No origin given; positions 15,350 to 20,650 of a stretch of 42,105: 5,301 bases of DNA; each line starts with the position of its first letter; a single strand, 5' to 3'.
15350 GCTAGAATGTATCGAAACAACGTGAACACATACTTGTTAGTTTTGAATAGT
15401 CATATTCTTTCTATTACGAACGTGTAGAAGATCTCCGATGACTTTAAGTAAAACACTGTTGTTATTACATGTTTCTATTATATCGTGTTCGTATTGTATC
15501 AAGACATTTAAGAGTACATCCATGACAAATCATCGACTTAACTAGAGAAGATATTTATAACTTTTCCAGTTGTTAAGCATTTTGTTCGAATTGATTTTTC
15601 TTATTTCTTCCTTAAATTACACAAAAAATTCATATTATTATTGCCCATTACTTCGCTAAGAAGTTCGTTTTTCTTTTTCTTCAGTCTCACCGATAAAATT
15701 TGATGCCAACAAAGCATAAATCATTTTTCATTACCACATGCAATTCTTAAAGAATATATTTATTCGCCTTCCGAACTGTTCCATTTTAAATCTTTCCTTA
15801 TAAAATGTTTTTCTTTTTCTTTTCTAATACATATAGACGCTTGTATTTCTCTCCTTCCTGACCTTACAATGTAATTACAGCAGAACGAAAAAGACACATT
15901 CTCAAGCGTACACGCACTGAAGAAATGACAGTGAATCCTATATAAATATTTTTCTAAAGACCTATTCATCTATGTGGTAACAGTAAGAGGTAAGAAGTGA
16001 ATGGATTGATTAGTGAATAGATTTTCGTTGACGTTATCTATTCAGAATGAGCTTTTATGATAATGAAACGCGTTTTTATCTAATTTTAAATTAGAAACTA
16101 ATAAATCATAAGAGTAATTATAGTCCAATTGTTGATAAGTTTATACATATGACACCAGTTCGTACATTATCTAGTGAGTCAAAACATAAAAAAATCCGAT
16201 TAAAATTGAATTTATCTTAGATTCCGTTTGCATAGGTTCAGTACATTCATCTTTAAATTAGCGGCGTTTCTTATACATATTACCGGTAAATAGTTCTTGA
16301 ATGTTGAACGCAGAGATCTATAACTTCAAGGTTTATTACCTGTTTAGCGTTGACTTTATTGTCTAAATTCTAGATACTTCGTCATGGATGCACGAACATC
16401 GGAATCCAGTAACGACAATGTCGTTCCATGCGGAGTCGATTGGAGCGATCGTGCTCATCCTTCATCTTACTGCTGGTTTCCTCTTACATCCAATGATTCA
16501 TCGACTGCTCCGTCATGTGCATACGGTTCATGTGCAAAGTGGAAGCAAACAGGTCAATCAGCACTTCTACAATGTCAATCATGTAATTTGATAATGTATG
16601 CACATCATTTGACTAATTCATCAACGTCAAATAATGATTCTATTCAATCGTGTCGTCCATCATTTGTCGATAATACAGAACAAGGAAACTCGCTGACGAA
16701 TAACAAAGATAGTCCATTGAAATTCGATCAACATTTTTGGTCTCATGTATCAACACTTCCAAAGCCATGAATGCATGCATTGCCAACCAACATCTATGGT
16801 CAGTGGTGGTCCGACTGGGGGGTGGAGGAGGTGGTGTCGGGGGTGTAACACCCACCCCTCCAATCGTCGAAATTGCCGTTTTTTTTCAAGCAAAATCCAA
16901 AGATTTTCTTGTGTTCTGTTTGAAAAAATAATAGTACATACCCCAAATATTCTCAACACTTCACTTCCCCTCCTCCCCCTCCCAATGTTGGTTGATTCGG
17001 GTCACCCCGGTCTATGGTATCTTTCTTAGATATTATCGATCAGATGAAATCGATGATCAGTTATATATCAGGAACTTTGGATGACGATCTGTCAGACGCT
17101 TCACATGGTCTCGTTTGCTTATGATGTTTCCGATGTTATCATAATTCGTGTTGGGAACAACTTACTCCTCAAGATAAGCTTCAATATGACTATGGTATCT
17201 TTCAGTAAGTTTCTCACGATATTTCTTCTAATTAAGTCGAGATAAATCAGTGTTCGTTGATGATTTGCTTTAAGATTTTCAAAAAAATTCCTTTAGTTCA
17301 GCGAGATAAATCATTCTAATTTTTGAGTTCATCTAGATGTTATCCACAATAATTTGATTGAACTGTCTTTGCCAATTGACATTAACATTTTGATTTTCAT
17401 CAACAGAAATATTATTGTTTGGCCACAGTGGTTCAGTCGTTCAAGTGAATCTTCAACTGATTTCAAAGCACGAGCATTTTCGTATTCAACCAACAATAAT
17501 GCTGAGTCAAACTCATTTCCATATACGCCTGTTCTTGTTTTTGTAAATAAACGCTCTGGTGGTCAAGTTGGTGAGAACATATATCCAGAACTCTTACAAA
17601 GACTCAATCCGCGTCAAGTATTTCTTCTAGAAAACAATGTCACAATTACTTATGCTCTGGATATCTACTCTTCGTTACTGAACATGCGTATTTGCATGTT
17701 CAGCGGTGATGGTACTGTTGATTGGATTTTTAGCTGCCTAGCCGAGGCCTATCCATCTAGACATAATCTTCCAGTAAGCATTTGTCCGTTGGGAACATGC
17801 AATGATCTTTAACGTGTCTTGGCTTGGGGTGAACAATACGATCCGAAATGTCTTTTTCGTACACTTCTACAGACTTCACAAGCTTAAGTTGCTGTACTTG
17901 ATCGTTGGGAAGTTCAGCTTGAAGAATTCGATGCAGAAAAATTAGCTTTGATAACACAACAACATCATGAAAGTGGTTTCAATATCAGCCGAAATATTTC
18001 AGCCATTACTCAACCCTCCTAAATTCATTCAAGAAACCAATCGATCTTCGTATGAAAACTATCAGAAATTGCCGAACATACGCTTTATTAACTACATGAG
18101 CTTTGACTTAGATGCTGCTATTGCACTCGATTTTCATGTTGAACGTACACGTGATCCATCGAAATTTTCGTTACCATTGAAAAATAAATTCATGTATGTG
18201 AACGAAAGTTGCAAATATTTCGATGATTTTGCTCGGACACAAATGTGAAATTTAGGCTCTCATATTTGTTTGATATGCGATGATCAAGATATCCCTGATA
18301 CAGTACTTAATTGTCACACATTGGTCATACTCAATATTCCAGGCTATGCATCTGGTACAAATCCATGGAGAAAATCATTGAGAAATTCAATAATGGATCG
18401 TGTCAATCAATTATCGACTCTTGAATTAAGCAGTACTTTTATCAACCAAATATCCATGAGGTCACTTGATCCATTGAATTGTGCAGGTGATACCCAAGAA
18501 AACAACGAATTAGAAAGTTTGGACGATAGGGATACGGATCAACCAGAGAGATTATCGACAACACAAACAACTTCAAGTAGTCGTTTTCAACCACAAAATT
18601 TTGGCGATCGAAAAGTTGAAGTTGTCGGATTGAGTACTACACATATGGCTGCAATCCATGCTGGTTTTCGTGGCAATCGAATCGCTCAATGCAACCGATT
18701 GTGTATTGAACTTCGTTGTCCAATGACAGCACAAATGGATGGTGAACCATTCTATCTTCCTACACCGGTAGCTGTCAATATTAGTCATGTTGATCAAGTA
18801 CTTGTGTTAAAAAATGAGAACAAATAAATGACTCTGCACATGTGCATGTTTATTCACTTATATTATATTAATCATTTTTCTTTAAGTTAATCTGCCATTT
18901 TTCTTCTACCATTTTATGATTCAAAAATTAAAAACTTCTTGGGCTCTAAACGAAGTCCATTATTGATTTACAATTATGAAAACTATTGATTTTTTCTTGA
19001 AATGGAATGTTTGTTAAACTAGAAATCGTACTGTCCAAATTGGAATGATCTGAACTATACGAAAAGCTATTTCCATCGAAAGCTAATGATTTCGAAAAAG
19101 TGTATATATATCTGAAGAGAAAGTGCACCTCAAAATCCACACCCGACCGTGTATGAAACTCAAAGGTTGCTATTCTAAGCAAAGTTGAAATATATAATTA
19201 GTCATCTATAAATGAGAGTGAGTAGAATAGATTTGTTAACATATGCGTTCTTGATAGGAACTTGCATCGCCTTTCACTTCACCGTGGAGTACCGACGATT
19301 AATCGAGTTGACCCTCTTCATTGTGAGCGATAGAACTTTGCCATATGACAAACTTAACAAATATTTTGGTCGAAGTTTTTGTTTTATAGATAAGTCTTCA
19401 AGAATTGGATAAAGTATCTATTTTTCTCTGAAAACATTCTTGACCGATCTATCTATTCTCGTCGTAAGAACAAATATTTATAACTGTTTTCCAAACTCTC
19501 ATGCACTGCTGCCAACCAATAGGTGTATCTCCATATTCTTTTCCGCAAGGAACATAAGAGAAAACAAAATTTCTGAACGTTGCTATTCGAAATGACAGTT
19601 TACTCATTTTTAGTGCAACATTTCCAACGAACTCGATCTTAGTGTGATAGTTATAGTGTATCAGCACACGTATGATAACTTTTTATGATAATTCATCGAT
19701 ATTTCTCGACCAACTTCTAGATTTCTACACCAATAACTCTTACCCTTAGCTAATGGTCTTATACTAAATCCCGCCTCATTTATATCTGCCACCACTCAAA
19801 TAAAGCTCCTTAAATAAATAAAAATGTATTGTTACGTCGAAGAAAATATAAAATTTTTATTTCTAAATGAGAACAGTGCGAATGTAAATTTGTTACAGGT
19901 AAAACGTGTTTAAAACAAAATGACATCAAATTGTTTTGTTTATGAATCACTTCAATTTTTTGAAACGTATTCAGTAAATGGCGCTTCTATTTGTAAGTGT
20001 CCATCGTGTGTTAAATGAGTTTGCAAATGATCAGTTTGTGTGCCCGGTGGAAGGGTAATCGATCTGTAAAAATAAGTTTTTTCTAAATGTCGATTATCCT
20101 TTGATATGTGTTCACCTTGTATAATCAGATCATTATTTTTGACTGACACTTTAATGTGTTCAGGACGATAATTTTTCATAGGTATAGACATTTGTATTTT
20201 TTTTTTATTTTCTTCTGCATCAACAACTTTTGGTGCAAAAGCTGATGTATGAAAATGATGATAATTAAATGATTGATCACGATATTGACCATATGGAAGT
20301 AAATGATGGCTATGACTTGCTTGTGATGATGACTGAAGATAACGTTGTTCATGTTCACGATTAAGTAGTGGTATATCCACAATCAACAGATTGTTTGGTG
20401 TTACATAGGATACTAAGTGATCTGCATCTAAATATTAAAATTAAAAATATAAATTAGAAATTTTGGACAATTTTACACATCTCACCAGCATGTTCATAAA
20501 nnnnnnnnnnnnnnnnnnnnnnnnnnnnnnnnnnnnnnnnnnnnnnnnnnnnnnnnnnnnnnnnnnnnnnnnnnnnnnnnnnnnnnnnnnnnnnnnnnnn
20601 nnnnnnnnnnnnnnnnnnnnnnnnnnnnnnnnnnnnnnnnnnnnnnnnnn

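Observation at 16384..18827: Diacylglycerol kinase gene: frame and catalytic motifs preserved, yet 2 in-frame TAA and 1 TGA sit inside conserved segments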

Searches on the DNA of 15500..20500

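Call 43: search_rna_families(source=window, start=15500, end=20500, threshold=evalue, max_evalue=1)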
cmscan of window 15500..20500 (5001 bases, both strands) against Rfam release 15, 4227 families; matches with E-value up to 1: 0.
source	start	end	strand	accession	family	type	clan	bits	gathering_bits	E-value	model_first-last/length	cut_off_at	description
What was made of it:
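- On Programmed read-through or recoding gene: No Rfam match at E ≤ 1 in 15500-20500 on either strand (call 43).
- No SECIS or other Rfam element lies within 15500-20500 (call 43).
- Tried and rejected: The intact paralogue in the same genome uses standard codons at these positions, there is no Rfam/SECIS hit (call 43), and frameshifts are present.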

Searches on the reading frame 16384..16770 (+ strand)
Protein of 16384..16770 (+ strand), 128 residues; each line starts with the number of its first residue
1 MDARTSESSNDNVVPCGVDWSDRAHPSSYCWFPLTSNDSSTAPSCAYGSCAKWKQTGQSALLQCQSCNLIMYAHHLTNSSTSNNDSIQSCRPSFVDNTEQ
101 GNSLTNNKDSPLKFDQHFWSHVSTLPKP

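Call 19: find_encoding_contigs(protein=window:16384-16770:+, flank=3000, max_places=10)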
Protein window:16384-16770:+ (128 aa): 7 contigs read that carry it; 4 places shown.
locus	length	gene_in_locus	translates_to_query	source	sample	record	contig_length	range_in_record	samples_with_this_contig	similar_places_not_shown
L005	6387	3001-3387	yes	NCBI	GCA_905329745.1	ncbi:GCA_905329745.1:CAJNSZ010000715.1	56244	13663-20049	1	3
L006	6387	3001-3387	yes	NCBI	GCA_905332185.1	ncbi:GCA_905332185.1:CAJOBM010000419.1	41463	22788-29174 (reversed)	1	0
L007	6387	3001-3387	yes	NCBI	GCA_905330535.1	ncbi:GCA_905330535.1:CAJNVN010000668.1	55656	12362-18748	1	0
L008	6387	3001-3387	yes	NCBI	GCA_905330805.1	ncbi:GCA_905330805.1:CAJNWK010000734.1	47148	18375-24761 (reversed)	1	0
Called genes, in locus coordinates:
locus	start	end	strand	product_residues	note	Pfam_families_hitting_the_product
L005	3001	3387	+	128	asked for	-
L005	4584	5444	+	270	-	PF00609:DAGK_acc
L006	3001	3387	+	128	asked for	-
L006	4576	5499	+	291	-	PF00609:DAGK_acc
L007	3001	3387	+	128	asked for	-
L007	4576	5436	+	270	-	PF00609:DAGK_acc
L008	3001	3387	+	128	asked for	-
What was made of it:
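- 16767..16770 (+): 4-bp insertion (ATGA). It is a frameshift and itself creates the in-frame TGA at 16768-16770. Present in all pseudogene haplotypes. The 128-aa ORF that ends here occurs on 7 contigs of Silwood-2 assemblies (call 19).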
